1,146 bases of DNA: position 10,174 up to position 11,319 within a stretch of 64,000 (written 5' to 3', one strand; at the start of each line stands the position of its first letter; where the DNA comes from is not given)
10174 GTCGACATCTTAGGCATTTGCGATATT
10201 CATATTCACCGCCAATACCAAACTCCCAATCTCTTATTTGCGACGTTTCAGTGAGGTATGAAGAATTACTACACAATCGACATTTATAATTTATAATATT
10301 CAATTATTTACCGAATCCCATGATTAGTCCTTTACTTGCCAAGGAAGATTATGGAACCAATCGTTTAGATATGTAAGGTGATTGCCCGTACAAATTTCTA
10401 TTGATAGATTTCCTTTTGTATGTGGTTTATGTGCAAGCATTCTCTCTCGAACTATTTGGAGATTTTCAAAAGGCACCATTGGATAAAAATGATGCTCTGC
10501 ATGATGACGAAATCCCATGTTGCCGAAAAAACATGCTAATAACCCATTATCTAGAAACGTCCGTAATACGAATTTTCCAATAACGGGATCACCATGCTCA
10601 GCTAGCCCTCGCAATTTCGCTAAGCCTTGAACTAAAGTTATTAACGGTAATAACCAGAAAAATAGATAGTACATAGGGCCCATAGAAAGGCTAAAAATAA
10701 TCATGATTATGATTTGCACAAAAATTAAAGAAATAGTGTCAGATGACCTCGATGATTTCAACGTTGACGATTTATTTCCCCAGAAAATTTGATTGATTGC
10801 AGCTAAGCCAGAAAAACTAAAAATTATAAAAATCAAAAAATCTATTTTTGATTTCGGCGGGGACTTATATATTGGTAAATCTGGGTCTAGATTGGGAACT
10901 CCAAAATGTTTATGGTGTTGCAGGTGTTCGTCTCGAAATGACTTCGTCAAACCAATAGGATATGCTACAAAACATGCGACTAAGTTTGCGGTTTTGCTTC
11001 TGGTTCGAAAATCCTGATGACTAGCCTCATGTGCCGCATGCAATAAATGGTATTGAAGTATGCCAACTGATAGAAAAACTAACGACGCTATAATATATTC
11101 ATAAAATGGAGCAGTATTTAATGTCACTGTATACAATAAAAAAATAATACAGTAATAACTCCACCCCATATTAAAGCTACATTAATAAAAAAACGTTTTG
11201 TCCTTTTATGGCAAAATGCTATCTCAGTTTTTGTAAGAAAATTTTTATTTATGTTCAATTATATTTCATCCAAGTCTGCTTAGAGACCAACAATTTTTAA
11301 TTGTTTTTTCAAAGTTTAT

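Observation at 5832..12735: AT-rich island encoding a methylation-dense sugar/lipid modification pathway (four methyltransferase domains, C-methyltransferase, GT2-MTase fusion, desaturase)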

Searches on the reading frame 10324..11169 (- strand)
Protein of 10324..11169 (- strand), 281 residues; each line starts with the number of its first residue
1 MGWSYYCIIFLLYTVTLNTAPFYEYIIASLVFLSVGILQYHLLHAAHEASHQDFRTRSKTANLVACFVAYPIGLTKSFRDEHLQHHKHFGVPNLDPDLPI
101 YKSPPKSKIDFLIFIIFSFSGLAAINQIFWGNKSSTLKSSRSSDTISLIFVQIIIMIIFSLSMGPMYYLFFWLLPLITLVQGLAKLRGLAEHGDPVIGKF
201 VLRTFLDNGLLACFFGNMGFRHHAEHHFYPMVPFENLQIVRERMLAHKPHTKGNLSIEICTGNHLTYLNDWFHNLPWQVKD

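Call 4: search_protein_families(library=pfam, proteins=[window:10324-11169:-], max_evalue=0.01)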
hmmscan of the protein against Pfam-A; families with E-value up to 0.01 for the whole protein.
window:10324-11169:- (281 aa): 1 family
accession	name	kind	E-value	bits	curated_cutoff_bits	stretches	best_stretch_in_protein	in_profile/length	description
PF00487.30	FA_desaturase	-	2e-27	97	29.7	1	30-245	7-239/253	Fatty acid desaturase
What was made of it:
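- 10324..11258 (-): Membrane di-iron enzyme of the FA_desaturase/AlkB family (DES), with three His boxes. Its reading frame is broken by a -1 frameshift in a T7 run (window 11138-11144). Pfam PF00487 scores 2e-27 (call 4).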

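Call 6: search_protein_families(library=ncbifam, proteins=[window:10324-11169:-], max_evalue=0.01)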
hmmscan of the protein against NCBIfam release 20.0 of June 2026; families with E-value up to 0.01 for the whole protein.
window:10324-11169:- (281 aa): 2 families
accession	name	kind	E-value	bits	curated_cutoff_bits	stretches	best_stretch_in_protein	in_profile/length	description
NF041365.1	GntB_guanitoxin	equivalog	4.6e-20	72.2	380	1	22-247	43-281/308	guanitoxin biosynthesis L-arginine gamma (S) hydroxylase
NF045688.1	BCarotHydoxCrtR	equivalog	0.0037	16.4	475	0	13-179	35-192/297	beta-carotene hydroxylase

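Call 12: find_homologous_proteins(query=window:10324-11169:-, max_evalue=0.00001)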
Query window:10324-11169:- (281 aa): 7 proteins with E <= 0.00001 among 1001 candidates.
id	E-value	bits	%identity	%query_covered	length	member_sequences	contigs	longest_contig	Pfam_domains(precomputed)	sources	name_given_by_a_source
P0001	1.6e-190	649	100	100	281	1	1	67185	PF00487.31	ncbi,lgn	-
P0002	2.8e-90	321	50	100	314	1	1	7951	PF00487.31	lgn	-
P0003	2.8e-90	321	54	98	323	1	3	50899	PF00487.31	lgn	-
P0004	6.4e-53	198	41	91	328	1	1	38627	PF00487.31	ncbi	-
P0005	4.5e-47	179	38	94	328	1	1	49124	PF00487.31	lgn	-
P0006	6.5e-43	165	39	96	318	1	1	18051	PF00487.31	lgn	-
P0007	2.8e-37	147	37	89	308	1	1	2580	PF00487.31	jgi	-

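Call 13: find_encoding_contigs(protein=P0001, flank=10000, max_places=4)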
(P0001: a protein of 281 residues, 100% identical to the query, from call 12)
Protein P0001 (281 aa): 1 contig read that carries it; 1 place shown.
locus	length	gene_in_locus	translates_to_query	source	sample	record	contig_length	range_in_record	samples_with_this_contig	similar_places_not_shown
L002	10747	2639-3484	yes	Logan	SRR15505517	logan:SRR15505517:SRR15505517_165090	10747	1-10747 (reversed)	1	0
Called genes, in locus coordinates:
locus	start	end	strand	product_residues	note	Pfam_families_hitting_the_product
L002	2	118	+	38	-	?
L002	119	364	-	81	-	PF13385:Laminin_G_3 (weak)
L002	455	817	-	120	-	PF01527:HTH_Tnp_1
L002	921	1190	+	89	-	-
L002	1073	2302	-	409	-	PF08421:Methyltransf_13, PF13489:Methyltransf_23, PF08484:Methyltransf_14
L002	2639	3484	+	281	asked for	PF00487:FA_desaturase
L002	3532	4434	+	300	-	PF13489:Methyltransf_23, PF06325:PrmA, PF07021:MetW, PF08003:Methyltransf_9, PF13649:Methyltransf_25, PF13847:Methyltransf_31, PF08241:Methyltransf_11, PF08242:Methyltransf_12, +1 more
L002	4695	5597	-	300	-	PF13489:Methyltransf_23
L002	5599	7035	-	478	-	PF00535:Glycos_transf_2, PF13489:Methyltransf_23, PF13847:Methyltransf_31 (weak), PF08241:Methyltransf_11, PF08242:Methyltransf_12, PF13649:Methyltransf_25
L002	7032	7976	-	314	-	PF01370:Epimerase, PF04321:RmlD_sub_bind, PF16363:GDP_Man_Dehyd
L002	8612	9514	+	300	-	-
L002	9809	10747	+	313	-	?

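Call 14: find_encoding_contigs(protein=P0003, flank=10000, max_places=4)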
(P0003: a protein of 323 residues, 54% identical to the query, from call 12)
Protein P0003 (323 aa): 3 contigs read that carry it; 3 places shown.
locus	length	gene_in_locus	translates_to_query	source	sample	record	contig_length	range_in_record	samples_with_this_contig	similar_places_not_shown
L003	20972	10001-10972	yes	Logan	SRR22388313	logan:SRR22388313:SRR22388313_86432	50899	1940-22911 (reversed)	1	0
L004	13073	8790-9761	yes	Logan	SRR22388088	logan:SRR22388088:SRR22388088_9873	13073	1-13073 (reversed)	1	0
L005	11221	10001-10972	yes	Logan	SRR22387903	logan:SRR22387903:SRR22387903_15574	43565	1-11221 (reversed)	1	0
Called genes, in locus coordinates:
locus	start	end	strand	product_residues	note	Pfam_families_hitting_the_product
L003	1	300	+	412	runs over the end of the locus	PF08421:Methyltransf_13, PF13489:Methyltransf_23, PF08484:Methyltransf_14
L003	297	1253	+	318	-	PF01370:Epimerase, PF04321:RmlD_sub_bind, PF16363:GDP_Man_Dehyd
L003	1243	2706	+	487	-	PF00535:Glycos_transf_2, PF13641:Glyco_tranf_2_3 (weak), PF13489:Methyltransf_23, PF13847:Methyltransf_31 (weak), PF08241:Methyltransf_11, PF08242:Methyltransf_12, PF13649:Methyltransf_25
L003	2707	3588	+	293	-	PF08003:Methyltransf_9 (weak), PF13489:Methyltransf_23, PF13847:Methyltransf_31, PF08241:Methyltransf_11, PF08242:Methyltransf_12, PF13649:Methyltransf_25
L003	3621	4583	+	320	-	PF03706:LPG_synthase_TM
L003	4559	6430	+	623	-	-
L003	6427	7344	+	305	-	PF04321:RmlD_sub_bind, PF05368:NmrA, PF01073:3Beta_HSD, PF01370:Epimerase, PF02719:Polysacc_synt_2, PF07993:NAD_binding_4 (faint), PF13460:NAD_binding_10, PF16363:GDP_Man_Dehyd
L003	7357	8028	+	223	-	PF00702:Hydrolase, PF13419:HAD_2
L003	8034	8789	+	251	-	PF02348:CTP_transf_3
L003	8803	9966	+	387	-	PF04055:Radical_SAM, PF13186:SPASM (weak)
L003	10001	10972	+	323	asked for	PF00487:FA_desaturase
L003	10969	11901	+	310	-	PF08003:Methyltransf_9 (weak), PF13489:Methyltransf_23, PF07021:MetW, PF08241:Methyltransf_11, PF08242:Methyltransf_12, PF13649:Methyltransf_25, PF13847:Methyltransf_31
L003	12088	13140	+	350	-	PF04055:Radical_SAM, PF13186:SPASM (weak)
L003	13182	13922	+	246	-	PF00106:adh_short, PF08659:KR, PF13561:adh_short_C2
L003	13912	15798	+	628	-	-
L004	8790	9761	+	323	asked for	PF00487:FA_desaturase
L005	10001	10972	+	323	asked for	PF00487:FA_desaturase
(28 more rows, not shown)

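Call 15: find_encoding_contigs(protein=P0004, flank=10000, max_places=4)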
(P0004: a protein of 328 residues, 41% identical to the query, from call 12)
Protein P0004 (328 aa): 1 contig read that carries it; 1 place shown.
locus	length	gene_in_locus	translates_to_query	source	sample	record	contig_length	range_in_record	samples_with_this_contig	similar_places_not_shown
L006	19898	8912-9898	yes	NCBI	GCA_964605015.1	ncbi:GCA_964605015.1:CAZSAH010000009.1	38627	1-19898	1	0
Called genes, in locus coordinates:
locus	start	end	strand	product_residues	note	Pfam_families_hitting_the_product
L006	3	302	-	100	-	?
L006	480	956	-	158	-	PF03449:GreA_GreB_N, PF01272:GreA_GreB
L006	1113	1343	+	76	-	-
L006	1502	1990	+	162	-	-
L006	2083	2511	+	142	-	-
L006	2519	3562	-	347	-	PF00535:Glycos_transf_2, PF04138:GtrA_DPMS_TM (weak)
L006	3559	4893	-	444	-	PF00285:Citrate_synt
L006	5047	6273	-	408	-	PF13173:AAA_14, PF13635:DUF4143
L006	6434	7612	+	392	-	PF03054:tRNA_Me_trans, PF20259:tRNA_Me_trans_M, PF20258:tRNA_Me_trans_C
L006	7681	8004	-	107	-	PF04800:NDUS4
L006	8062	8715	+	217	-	PF00625:Guanylate_kin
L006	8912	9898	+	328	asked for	PF00487:FA_desaturase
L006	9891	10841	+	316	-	PF13489:Methyltransf_23, PF07021:MetW, PF13847:Methyltransf_31, PF08241:Methyltransf_11, PF08242:Methyltransf_12, PF13649:Methyltransf_25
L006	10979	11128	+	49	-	-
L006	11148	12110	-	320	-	PF13641:Glyco_tranf_2_3, PF00535:Glycos_transf_2, PF10111:Glyco_tranf_2_2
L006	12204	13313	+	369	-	PF13477:Glyco_trans_4_2, PF00534:Glycos_transf_1, PF13692:Glyco_trans_1_4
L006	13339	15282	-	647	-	PF12481:DUF3700 (weak), PF13522:GATase_6, PF13537:GATase_7, PF00733:Asn_synthase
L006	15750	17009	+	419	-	PF00535:Glycos_transf_2 (weak)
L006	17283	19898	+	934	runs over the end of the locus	PF12796:Ank_2 (faint), PF13606:Ank_3 (faint), PF13637:Ank_4 (faint)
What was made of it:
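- In L006 the pair occurs without the C-MT or the fusion (call 15).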

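Call 29: search_solved_structures(query=window:10324-11169:-, max_evalue=1, show_alignments=1)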
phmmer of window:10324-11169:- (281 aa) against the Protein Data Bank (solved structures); distinct sequences matched with E-value up to 1: 0.
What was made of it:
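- Tried and rejected: The PDB sequence search gave nothing for DES (call 29).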

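Call 64: find_encoding_contigs(protein=P0002, flank=10000, max_places=2)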
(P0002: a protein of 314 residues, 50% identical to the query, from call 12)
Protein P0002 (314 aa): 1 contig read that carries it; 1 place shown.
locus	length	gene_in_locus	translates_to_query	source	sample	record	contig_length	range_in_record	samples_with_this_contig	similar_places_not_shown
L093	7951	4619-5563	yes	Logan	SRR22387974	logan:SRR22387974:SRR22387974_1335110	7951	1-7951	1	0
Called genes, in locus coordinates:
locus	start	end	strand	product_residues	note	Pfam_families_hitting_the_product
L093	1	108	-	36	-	?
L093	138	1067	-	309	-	-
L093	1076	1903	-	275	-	PF00551:Formyl_trans_N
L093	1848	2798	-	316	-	PF00535:Glycos_transf_2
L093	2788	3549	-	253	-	-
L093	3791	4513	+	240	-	-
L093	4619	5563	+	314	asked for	PF00487:FA_desaturase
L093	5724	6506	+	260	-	PF13489:Methyltransf_23, PF07021:MetW, PF08003:Methyltransf_9 (weak), PF13847:Methyltransf_31, PF08241:Methyltransf_11, PF08242:Methyltransf_12, PF13649:Methyltransf_25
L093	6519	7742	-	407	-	PF00291:PALP, PF01842:ACT (weak)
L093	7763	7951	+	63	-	?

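Call 65: find_encoding_contigs(protein=P0005, flank=10000, max_places=2)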
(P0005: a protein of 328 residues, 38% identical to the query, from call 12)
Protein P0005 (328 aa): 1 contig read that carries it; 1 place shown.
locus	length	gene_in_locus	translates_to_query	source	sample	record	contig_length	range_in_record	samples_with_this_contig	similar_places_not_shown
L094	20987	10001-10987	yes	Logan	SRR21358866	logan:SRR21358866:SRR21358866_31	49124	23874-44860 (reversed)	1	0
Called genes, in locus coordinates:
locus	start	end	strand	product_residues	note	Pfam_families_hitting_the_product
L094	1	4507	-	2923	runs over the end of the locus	?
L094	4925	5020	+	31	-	-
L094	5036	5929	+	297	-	PF13489:Methyltransf_23, PF13847:Methyltransf_31 (faint), PF08241:Methyltransf_11 (weak), PF08242:Methyltransf_12, PF13649:Methyltransf_25 (weak)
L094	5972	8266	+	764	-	PF08421:Methyltransf_13, PF13489:Methyltransf_23, PF08241:Methyltransf_11 (faint), PF08484:Methyltransf_14, PF01370:Epimerase, PF04321:RmlD_sub_bind, PF16363:GDP_Man_Dehyd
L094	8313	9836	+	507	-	PF00535:Glycos_transf_2, PF13489:Methyltransf_23, PF02353:CMAS (weak), PF08241:Methyltransf_11, PF08242:Methyltransf_12, PF13649:Methyltransf_25, PF13847:Methyltransf_31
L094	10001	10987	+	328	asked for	PF00487:FA_desaturase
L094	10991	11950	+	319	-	PF13489:Methyltransf_23, PF07021:MetW, PF13847:Methyltransf_31, PF08241:Methyltransf_11, PF08242:Methyltransf_12, PF13649:Methyltransf_25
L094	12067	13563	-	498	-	-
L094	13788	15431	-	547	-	-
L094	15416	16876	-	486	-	PF01943:Polysacc_synt, PF13440:Polysacc_synt_3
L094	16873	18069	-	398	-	PF01041:DegT_DnrJ_EryC1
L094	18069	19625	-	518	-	-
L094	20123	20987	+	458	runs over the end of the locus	-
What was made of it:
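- In L094 the pair is the distal part of the same operon (call 65).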

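Call 73: search_protein_representatives(alignment_id=A3)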
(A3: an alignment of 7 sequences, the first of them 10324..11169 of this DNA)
Query: 7 sequences, 315 profile positions. Proteins with E-value up to 0.001 (for the whole library): 3789; up to 1e-10: 1576; up to 1e-30: 107. The best 150 are listed.
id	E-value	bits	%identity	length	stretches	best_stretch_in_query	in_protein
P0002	4.0e-137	473.3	-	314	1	5-313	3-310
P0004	5.5e-132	456.4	-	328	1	1-313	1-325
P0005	7.6e-131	452.6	-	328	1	3-313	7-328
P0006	1.1e-120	419.3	-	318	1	10-310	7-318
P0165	1.6e-92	326.8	-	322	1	10-313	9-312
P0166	1.3e-84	300.7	-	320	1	23-314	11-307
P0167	1.3e-80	287.6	-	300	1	18-312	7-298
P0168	3.1e-78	279.8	-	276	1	36-311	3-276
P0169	1.2e-77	277.9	-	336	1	11-313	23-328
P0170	6.3e-77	275.5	-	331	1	10-311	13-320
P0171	6.9e-77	275.4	-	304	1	14-310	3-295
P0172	2.3e-76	273.7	-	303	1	8-312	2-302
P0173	1.0e-75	271.5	-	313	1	21-313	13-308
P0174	1.0e-73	265.0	-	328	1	19-310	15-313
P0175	6.1e-73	262.4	-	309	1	23-312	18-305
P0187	1.6e-69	251.2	-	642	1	14-312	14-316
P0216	1.2e-50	189.2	-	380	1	23-301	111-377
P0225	3.3e-45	171.3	-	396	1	12-277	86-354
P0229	1.2e-43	166.2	-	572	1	35-273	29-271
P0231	5.2e-43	164.1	-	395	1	29-274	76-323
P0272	8.7e-30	120.6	-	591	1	38-278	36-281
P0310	3.1e-26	109.0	-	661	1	11-311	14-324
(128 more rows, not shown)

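Call 74: search_protein_families(library=pfam, proteins=[P0187, P0310, P0229, P0272, P0216, P0225, P0231], max_evalue=0.0001)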
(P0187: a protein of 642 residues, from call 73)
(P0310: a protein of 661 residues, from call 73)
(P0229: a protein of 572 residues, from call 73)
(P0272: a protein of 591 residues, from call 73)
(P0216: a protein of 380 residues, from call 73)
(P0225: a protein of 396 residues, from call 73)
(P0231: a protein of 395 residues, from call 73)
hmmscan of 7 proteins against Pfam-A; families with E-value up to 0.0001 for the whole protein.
P0187 (642 aa): 6 families
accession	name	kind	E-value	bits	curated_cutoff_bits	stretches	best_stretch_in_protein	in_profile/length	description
PF00487.30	FA_desaturase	-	2.2e-29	103.4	29.7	1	64-280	7-240/253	Fatty acid desaturase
PF13489.12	Methyltransf_23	-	3.9e-20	72.7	27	1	411-570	8-162/164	Methyltransferase domain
PF08241.18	Methyltransf_11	-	1.3e-13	51.9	21.2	1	430-522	1-94/95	Methyltransferase domain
PF08242.18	Methyltransf_12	-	2.5e-11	44.6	30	1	430-521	1-98/98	Methyltransferase domain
PF13649.12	Methyltransf_25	-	5.6e-11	43.4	27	1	429-519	1-97/97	Methyltransferase domain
PF13847.12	Methyltransf_31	-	2.1e-09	37.7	27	1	425-528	3-114/145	Methyltransferase domain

P0310 (661 aa): 7 families
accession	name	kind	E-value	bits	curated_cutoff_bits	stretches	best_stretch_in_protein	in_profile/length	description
PF00487.30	FA_desaturase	-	2.7e-32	113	29.7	1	53-294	1-241/253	Fatty acid desaturase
PF13489.12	Methyltransf_23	-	4.6e-29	101.7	27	1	431-590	11-164/164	Methyltransferase domain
PF08241.18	Methyltransf_11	-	3.6e-15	56.8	21.2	1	448-540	1-94/95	Methyltransferase domain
PF08242.18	Methyltransf_12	-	4e-13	50.3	30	1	448-539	1-98/98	Methyltransferase domain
PF13847.12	Methyltransf_31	-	3.5e-12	46.6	27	1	445-556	5-125/145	Methyltransferase domain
PF13649.12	Methyltransf_25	-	1e-10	42.6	27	1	448-537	2-97/97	Methyltransferase domain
PF05219.18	DREV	-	8e-06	25.6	26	1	441-538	92-183/265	DREV methyltransferase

P0229 (572 aa): 7 families
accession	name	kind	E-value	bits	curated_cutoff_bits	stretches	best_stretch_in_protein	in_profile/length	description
PF00487.30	FA_desaturase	-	2.2e-32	113.2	29.7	1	51-277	4-243/253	Fatty acid desaturase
PF08241.18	Methyltransf_11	-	1.2e-22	80.7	21.2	1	360-451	1-95/95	Methyltransferase domain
PF13649.12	Methyltransf_25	-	3.6e-18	66.5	27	1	359-447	1-97/97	Methyltransferase domain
PF13489.12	Methyltransf_23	-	8.2e-18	65.1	27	1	341-490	6-162/164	Methyltransferase domain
PF13847.12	Methyltransf_31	-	5.8e-13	49.2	27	1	355-455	3-113/145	Methyltransferase domain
PF08242.18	Methyltransf_12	-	3.3e-12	47.4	30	1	360-448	1-97/98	Methyltransferase domain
PF07021.18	MetW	-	1.2e-08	35.3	21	1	355-458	13-114/193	Methionine biosynthesis protein MetW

P0272 (591 aa): 3 families
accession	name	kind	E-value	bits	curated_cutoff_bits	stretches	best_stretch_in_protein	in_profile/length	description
PF00487.30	FA_desaturase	-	7.7e-29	101.6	29.7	1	56-279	5-239/253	Fatty acid desaturase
PF05711.17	TylF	-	1.4e-12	47.8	23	1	410-557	90-241/264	Macrocin-O-methyltransferase (TylF)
PF13578.12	Methyltransf_24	-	1.2e-08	36.2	26.3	1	416-543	1-102/105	Methyltransferase domain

P0216 (380 aa): 1 family
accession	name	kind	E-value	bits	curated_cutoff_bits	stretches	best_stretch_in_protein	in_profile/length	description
PF00487.30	FA_desaturase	-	8.5e-26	91.7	29.7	1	148-362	4-243/253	Fatty acid desaturase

P0225 (396 aa): 1 family
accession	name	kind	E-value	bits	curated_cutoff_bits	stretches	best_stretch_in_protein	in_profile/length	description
PF00487.30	FA_desaturase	-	2.1e-32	113.3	29.7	1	126-355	3-241/253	Fatty acid desaturase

P0231 (395 aa): 1 family
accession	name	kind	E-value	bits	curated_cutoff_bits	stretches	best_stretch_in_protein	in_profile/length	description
PF00487.30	FA_desaturase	-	1.8e-35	123.4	29.7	1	99-334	4-248/253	Fatty acid desaturase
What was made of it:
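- One fusion partner is a TylF-type methyltransferase, a family typified by macrocin O-methyltransferase (call 74).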

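Call 77: find_related_loci(query=A3, collection=metagenome_contigs, flank=10000)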
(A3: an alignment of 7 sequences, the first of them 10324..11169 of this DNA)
Query A3 (281 aa) in metagenome_contigs; peptide patterns used: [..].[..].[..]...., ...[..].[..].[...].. (x = any residue, [..] = any of these).
387 stretches matched a pattern; 1 encode a relative of the query (tblastn E <= 1e-3); 1 distinct loci.
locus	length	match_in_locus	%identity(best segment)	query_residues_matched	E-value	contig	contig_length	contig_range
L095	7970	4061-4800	52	30-277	4e-65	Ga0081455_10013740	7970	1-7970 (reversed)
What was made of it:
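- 10324..11258 (-): The subfamily is rare: 7 word-index hits, 107 representatives at E<=1e-30 out of 1.84 billion, and 1 metagenome locus (calls 12, 73, 77).
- Tried and rejected: The metagenome scan with the DES profile gave a single locus (call 77).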

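Call 87: predict_structure(alignment_id=A3)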
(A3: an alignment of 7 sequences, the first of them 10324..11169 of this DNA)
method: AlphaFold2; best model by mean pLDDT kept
length: 281 residues; sequences in the alignment: 7
mean_pLDDT: 77.0   pTM: 0.79
mean pLDDT of the five models: 77.0, 76.0, 75.9, 74.4, 62.8
residues with pLDDT >= 90: 35; 70-90: 180; 50-70: 53; < 50: 13
segments of 3 or more residues with pLDDT < 50: 1-3, 249-252
pLDDT, mean of each block of 10 residues (from residue 1): 54 61 74 87 78 59 72 79 84 83 88 91 73 55 80 90 89 90 90 84 82 63 80 77 64 73 86 72 32
secondary structure, 60 per line:
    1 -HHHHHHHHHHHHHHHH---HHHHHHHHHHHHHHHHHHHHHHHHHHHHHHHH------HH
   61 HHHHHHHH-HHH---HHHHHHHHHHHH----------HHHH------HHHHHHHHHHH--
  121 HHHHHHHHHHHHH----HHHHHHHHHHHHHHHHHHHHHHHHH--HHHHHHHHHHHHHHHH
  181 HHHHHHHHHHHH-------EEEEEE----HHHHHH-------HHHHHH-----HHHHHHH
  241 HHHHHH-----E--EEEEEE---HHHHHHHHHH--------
elements in order: H2-17 H21-52 H59-68 H76-87 H98-101 H108-118 H121-133 H138-162 H165-192 E200-205 H210-215 H223-228 H234-246 E255-260 H264-273
